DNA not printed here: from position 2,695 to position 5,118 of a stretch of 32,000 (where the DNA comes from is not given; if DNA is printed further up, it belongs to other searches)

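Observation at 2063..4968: Orphan ABC pair with hybrid architecture inside the LPS/OM cluster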

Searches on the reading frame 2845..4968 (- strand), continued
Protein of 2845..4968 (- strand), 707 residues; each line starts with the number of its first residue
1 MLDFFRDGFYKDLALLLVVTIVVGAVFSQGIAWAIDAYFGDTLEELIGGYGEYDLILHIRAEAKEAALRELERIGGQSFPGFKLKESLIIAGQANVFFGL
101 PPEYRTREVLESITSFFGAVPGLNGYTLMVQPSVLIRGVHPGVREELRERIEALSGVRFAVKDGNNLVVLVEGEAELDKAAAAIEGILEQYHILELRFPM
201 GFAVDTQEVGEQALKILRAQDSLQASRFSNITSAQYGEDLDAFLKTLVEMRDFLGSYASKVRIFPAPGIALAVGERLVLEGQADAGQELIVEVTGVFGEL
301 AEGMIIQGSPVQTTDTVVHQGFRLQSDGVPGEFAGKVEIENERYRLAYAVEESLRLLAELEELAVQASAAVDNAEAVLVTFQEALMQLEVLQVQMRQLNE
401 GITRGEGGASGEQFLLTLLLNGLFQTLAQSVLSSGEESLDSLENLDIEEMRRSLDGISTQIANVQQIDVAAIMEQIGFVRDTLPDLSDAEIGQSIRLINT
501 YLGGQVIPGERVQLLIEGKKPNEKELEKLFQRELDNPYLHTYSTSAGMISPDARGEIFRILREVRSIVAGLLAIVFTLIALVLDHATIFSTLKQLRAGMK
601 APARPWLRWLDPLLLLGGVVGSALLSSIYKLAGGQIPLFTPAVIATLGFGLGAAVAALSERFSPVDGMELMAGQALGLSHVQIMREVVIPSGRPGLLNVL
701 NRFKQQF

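Call 19: fold_search(model_id=the predicted structure, library=pdb)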
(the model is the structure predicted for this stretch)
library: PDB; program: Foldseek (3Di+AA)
matches with E <= 10: 690; with E <= 0.001: 0
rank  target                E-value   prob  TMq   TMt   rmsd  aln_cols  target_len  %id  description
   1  9mvz_D                3.0e-03  0.38  0.10  0.08  32.1       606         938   11  Tripartite complex of MmpL5-S5-AcpM from Mycolicibacterium smegmatis (released 2025-07-30)
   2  9syt_B                5.5e-03  0.54  0.11  0.10  25.6       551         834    9  Asymmetric hexameric MmpS4-MmpL4 complex from Mycobacterium tuberculosis with "long" coiled-coil domain (released 2026-01-28)
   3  9hqv_Ya               7.6e-03  0.87  0.10  0.19  17.3       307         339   14  Cryo-EM structure of the small subunit of the mitochondrial ribosome from Toxoplasma gondii (released 2025-06-11)
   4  9r64_I                1.1e-02  0.11  0.06  0.07  32.5       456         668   11  CPS secretion pathway Wza-Wzc_C1 (Conf 0) (released 2026-03-04)
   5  3ab2_C                1.6e-02  0.97  0.10  0.17  11.8       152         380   16  Crystal structure of aspartate kinase from Corynebacterium glutamicum in complex with threonine (released 2010-06-23)
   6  2rop_MODEL_1_A        1.8e-02  0.75  0.07  0.29  15.1       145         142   19  Solution structure of domains 3 and 4 of human ATP7B (released 2008-10-21)
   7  3ab4_F                2.3e-02  0.96  0.10  0.37  12.0       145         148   17  Crystal structure of feedback inhibition resistant mutant of aspartate kinase from Corynebacterium glutamicum in compl (released 2010-06-23)
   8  9i2q_A                2.5e-02  0.09  0.07  0.08  37.1       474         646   10  Wzc-K540M-3YE MgADP C1 (released 2025-04-30)
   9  5b0o_A                3.0e-02  0.72  0.06  0.09  12.3       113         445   14  Structure of the FliH-FliI complex (released 2016-03-23)
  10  5yei_B                3.1e-02  0.95  0.10  0.36  11.7       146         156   17  Mechanistic insight into the regulation of Pseudomonas aeruginosa aspartate kinase (released 2018-08-29)
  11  9a72_A                3.5e-02  0.35  0.09  0.18  36.5       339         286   12  Integrative model of YFMS-CHEW by crosslinking MS and deep learning (released 2024-09-18)
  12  3ab4_P                3.9e-02  0.92  0.10  0.37  12.2       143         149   18  Crystal structure of feedback inhibition resistant mutant of aspartate kinase from Corynebacterium glutamicum in compl (released 2010-06-23)
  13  5b0o_C                3.9e-02  0.69  0.06  0.09  12.3       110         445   14  Structure of the FliH-FliI complex (released 2016-03-23)
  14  3ab4_A                4.1e-02  0.90  0.10  0.18  11.8       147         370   15  Crystal structure of feedback inhibition resistant mutant of aspartate kinase from Corynebacterium glutamicum in compl (released 2010-06-23)
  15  9qxz_D                4.6e-02  0.51  0.11  0.24  17.4       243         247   18  Structure of human NONO bound to (R)-SKBG-1 in p212121 (released 2025-12-17)
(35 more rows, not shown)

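Call 21: search_protein_families(library=pfam, proteins=[P0220, P0216, P0223, P0233, P0239, P0244, P0121, P0126, P0181, P0193], max_evalue=0.001)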
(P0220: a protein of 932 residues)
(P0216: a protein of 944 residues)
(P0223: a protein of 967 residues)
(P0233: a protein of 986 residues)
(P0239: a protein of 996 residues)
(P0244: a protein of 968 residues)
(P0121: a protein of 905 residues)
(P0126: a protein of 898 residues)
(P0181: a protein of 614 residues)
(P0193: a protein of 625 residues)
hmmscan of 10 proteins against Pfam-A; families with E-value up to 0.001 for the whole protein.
P0220 (932 aa): 3 families
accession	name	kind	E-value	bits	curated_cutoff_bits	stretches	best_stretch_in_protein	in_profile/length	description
PF00005.33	ABC_tran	-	3.4e-29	102.6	25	1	723-855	1-137/137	ABC transporter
PF13304.12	AAA_21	-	1.4e-08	35.6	27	1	836-888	248-301/304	AAA domain, putative AbiEii toxin, Type IV TA system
PF13191.12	AAA_16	-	1.6e-05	25.9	32.6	1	730-878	19-129/167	AAA ATPase domain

P0216 (944 aa): 5 families
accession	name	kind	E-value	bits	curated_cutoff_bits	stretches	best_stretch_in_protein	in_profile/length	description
PF00005.33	ABC_tran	-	2.3e-37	129.1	25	1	719-867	1-137/137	ABC transporter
PF13304.12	AAA_21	-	1e-09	39.4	27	1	847-900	246-301/304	AAA domain, putative AbiEii toxin, Type IV TA system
PF13191.12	AAA_16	-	8.2e-06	26.9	32.6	1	725-890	18-129/167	AAA ATPase domain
PF05729.18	NACHT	-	0.00032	21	26.7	0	731-749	2-20/167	NACHT domain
PF03193.22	RsgA_GTPase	-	0.00091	19.5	30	0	728-759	105-136/174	RsgA GTPase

P0223 (967 aa): 3 families
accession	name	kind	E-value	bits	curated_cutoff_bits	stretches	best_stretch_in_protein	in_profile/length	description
PF00005.33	ABC_tran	-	1.9e-36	126.2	25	1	742-890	1-137/137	ABC transporter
PF13304.12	AAA_21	-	3.9e-10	40.7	27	1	858-923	234-301/304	AAA domain, putative AbiEii toxin, Type IV TA system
PF13191.12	AAA_16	-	6.9e-05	23.8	32.6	1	748-912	20-128/167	AAA ATPase domain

P0233 (986 aa): 2 families
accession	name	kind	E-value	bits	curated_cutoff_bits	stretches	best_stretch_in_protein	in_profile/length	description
PF00005.33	ABC_tran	-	1.7e-33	116.5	25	1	761-909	1-137/137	ABC transporter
PF13304.12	AAA_21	-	5e-08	33.8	27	1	899-940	256-299/304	AAA domain, putative AbiEii toxin, Type IV TA system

P0239 (996 aa): 2 families
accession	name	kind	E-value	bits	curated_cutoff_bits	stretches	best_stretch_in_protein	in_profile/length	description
PF00005.33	ABC_tran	-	1.6e-35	123.1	25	1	772-919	2-137/137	ABC transporter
PF13304.12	AAA_21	-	4.9e-07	30.5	27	0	904-950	251-299/304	AAA domain, putative AbiEii toxin, Type IV TA system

P0244 (968 aa): 2 families
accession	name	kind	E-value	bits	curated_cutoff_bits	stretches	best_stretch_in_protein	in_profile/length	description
PF00005.33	ABC_tran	-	7.5e-33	114.5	25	1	743-891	1-137/137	ABC transporter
PF13304.12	AAA_21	-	3.9e-09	37.4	27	1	869-921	243-298/304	AAA domain, putative AbiEii toxin, Type IV TA system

P0121 (905 aa): 0 families

P0126 (898 aa): 0 families

P0181 (614 aa): 0 families

P0193 (625 aa): 0 families

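Call 22: find_related_loci(query=A1, collection=genome_contigs, flank=10000)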
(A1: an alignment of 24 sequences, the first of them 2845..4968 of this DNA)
Query A1 (707 aa) in genome_contigs; peptide patterns used: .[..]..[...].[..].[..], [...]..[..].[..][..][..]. (x = any residue, [..] = any of these).
193 stretches matched a pattern; 126 encode a relative of the query (tblastn E <= 1e-3); the best 80 are kept; 79 distinct loci.
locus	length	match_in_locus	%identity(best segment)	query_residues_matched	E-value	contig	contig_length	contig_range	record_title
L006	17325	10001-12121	82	1-707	0e+0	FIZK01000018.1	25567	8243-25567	uncultured Clostridia bacterium genome assembly, contig: 897, whole genome shotgun sequence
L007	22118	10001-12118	80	1-707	0e+0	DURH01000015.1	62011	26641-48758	MAG TPA_asm: Bacillota bacterium isolate AS08sgBPME_75 49240_AS08, whole genome shotgun sequence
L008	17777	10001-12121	81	1-707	0e+0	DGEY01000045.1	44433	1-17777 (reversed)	MAG TPA_asm: Firmicutes bacterium UBA3914 UBA3914_contig_62, whole genome shotgun sequence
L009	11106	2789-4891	72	1-707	0e+0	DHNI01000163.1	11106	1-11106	MAG TPA_asm: Firmicutes bacterium UBA5420 UBA5420_contig_8210, whole genome shotgun sequence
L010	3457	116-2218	73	1-707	0e+0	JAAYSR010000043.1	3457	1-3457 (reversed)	MAG: Bacillota bacterium isolate AS23ysBPME_360 21150_AS23, whole genome shotgun sequence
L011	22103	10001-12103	72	1-707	0e+0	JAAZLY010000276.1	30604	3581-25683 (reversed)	MAG: Bacillota bacterium isolate AS23ysBPME_28 257324_AS23, whole genome shotgun sequence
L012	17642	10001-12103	71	1-707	0e+0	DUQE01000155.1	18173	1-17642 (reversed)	MAG TPA_asm: Bacillota bacterium isolate AS08sgBPME_382 258281_AS08, whole genome shotgun sequence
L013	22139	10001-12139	70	1-707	0e+0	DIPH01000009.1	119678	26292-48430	MAG TPA_asm: Firmicutes bacterium UBA5493 UBA5493_contig_1598, whole genome shotgun sequence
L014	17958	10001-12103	71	1-707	0e+0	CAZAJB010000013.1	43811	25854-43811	MAG TPA_asm: uncultured Clostridiaceae bacterium isolate binchicken_co173_12 genome assembly, contig: NODE_2924_length_4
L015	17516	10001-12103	71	1-707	0e+0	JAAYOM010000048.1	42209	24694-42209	MAG: Bacillota bacterium isolate AS21ysBPME_46 55692_AS21, whole genome shotgun sequence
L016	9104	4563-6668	71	1-707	0e+0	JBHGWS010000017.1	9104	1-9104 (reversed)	MAG: Candidatus Darwinibacter acetoxidans isolate M4B_bin18 k141_12644, whole genome shotgun sequence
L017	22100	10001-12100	72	1-707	0e+0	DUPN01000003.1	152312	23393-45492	MAG TPA_asm: Bacillota bacterium isolate AS08sgBPME_312 4842_AS08, whole genome shotgun sequence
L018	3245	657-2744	71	1-707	0e+0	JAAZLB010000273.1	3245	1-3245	MAG: Bacillota bacterium isolate AS23ysBPME_143 126359_AS23, whole genome shotgun sequence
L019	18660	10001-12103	70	1-707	0e+0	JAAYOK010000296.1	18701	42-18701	MAG: Bacillota bacterium isolate AS21ysBPME_352 225858_AS21, whole genome shotgun sequence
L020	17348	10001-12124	69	1-707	0e+0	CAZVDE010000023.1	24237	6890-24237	MAG TPA_asm: uncultured Clostridiaceae bacterium isolate SRP192927_co8_23 genome assembly, contig: NODE_1610_length_2423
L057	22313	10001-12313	31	4-707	2e-116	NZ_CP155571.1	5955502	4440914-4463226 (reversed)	Sporomusa acidovorans DSM 3132 chromosome, complete genome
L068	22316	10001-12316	30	4-707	7e-107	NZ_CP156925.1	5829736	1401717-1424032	Sporomusa rhizae strain DSM 16652 chromosome, complete genome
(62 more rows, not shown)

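Call 29: list_cluster_members(proteins=[P0181, P0193, P0175, P0183, P0198, P0220, P0216, P0239, P0170, P0134])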
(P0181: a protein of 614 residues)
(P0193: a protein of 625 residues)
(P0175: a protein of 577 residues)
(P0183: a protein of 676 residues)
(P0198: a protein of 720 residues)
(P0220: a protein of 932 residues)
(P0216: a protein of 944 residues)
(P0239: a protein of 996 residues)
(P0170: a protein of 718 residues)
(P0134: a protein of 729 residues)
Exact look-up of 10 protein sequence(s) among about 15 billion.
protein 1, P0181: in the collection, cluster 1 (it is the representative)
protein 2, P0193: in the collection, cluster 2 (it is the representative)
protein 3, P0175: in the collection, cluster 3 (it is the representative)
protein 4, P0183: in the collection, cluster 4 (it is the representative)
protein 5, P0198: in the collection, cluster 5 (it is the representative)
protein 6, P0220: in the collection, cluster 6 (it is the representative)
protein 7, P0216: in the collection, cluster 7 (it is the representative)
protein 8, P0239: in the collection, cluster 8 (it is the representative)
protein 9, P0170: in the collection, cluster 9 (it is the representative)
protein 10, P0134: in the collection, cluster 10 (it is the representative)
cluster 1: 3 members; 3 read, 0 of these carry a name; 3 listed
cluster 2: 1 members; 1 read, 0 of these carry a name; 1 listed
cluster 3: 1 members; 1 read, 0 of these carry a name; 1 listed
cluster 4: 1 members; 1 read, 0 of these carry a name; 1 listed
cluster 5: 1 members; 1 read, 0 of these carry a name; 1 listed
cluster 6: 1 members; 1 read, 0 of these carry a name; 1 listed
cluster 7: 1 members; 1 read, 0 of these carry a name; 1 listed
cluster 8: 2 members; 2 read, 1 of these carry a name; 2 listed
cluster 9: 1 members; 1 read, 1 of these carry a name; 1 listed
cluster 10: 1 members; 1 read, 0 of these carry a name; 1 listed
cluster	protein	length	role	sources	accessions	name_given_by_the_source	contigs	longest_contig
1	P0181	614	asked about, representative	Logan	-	-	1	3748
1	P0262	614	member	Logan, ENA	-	-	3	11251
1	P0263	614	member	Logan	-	-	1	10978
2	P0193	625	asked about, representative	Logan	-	-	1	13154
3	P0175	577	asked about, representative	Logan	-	-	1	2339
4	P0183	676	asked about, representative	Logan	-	-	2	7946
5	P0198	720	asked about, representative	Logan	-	-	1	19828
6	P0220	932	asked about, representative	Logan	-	-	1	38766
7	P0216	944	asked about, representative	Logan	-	-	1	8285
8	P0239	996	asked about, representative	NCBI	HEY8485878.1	MAG TPA: ATP-binding cassette domain-containing protein [Limnochordales bacterium]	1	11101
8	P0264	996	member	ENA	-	-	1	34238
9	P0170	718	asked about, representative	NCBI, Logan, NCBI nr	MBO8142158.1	MAG: hypothetical protein H0Z37_08280 [Firmicutes bacterium] | hypothetical protein [Bacillota bacterium]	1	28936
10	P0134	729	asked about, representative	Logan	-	-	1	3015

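Call 30: find_encoding_contigs(protein=P0220, flank=10000, max_places=1)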
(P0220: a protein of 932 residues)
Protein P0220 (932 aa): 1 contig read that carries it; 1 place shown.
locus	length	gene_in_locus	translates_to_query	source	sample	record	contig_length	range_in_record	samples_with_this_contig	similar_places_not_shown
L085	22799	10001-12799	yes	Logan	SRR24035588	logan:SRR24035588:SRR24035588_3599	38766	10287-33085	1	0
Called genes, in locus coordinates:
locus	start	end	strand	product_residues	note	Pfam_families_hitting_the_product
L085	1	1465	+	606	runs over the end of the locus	PF07244:POTRA, PF01103:Omp85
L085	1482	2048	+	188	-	PF03938:OmpH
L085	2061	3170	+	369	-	PF04613:LpxD, PF25087:GMPPB_C (faint), PF25084:LbH_EIF2B (weak), PF00132:Hexapep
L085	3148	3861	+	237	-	-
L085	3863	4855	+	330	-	-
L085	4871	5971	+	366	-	PF03739:LptF_LptG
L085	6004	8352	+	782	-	-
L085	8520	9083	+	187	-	PF06835:LptC (faint)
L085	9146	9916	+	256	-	PF03968:LptD_N (faint)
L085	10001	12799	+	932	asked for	PF00005:ABC_tran, PF13304:AAA_21 (faint)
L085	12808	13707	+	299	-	PF03331:LpxC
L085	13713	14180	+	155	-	PF22817:ApeP-like (weak), PF07977:FabA, PF22818:ApeI-like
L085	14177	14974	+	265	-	PF25087:GMPPB_C (faint), PF00132:Hexapep (weak), PF13720:Acetyltransf_11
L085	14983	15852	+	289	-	PF17930:LpxI_N, PF06230:LpxI_C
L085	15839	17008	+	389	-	PF02684:LpxB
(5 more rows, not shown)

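Call 31: find_encoding_contigs(protein=P0193, flank=10000, max_places=1)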
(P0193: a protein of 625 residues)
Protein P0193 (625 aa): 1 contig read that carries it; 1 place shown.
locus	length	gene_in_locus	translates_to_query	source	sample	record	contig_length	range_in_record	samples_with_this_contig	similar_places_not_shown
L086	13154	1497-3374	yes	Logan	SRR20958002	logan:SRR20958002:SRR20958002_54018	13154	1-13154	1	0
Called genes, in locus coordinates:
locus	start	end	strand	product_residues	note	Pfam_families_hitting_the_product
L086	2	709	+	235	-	?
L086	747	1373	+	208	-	PF06835:LptC (weak)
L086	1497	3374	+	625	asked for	-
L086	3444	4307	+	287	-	PF00005:ABC_tran, PF13304:AAA_21 (faint)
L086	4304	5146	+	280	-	PF03331:LpxC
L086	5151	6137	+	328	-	PF00483:NTP_transferase, PF12804:NTP_transf_3, PF25087:GMPPB_C (weak)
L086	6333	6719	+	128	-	PF07977:FabA, PF22818:ApeI-like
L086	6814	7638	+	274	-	PF25084:LbH_EIF2B (faint), PF25087:GMPPB_C (weak), PF00132:Hexapep, PF13720:Acetyltransf_11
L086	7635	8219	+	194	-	PF04191:PEMT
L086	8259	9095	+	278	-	PF17930:LpxI_N, PF06230:LpxI_C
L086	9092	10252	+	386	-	PF02684:LpxB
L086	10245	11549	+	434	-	PF02684:LpxB (faint)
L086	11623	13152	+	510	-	?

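Call 32: search_protein_families(library=pfam, alignment_id=A1, max_evalue=10)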
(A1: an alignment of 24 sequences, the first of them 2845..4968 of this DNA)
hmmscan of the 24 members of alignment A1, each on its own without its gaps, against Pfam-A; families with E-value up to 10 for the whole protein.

A. member 1, window:2845-4968:- (707 aa): 3 families
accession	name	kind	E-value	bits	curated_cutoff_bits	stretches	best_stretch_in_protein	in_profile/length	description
PF03927.19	NapD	-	0.01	16.3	28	1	139-178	10-50/76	NapD protein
PF04375.19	HemX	-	0.031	14.4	25.9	1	428-488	30-90/236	HemX, putative uroporphyrinogen-III C-methyltransferase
PF09956.15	Phage_cement_2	-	0.17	12.7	24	1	279-316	32-71/103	Phage cement protein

B. families by the number of members that match (of 24 scanned): 60 families (the first 25 are shown)
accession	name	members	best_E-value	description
PF00528.27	BPD_transp_1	13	9.3e-05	Binding-protein-dependent transport system inner membrane component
PF03927.19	NapD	10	0.0037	NapD protein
PF04375.19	HemX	5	0.031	HemX, putative uroporphyrinogen-III C-methyltransferase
PF25285.1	DUF7875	4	0.044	Domain of unknown function (DUF7875)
PF05531.17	NPV_P10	4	1.4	Nucleopolyhedrovirus P10 protein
PF01576.24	Myosin_tail_1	3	0.012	Myosin tail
PF10778.14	DehI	3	0.051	Halocarboxylic acid dehydrogenase DehI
PF22045.1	CmlS_C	3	0.057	Chloramphenicol halogenase CmlS C-terminal domain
PF20990.2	DUF2207_C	3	0.13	Predicted membrane protein (DUF2207) C-terminal domain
PF06781.17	CrgA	2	0.0036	Cell division protein CrgA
PF17802.7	SpaA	2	0.096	Prealbumin-like fold domain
PF06810.17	Phage_scaffold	2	0.3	Phage capsid assembly scaffolding protein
PF12811.12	BaxI_1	2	0.45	Bax inhibitor 1 like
PF19747.4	DUF6234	2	4.9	Family of unknown function (DUF6234)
PF08393.18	DHC_N2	1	0.0014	Dynein heavy chain, N-terminal region 2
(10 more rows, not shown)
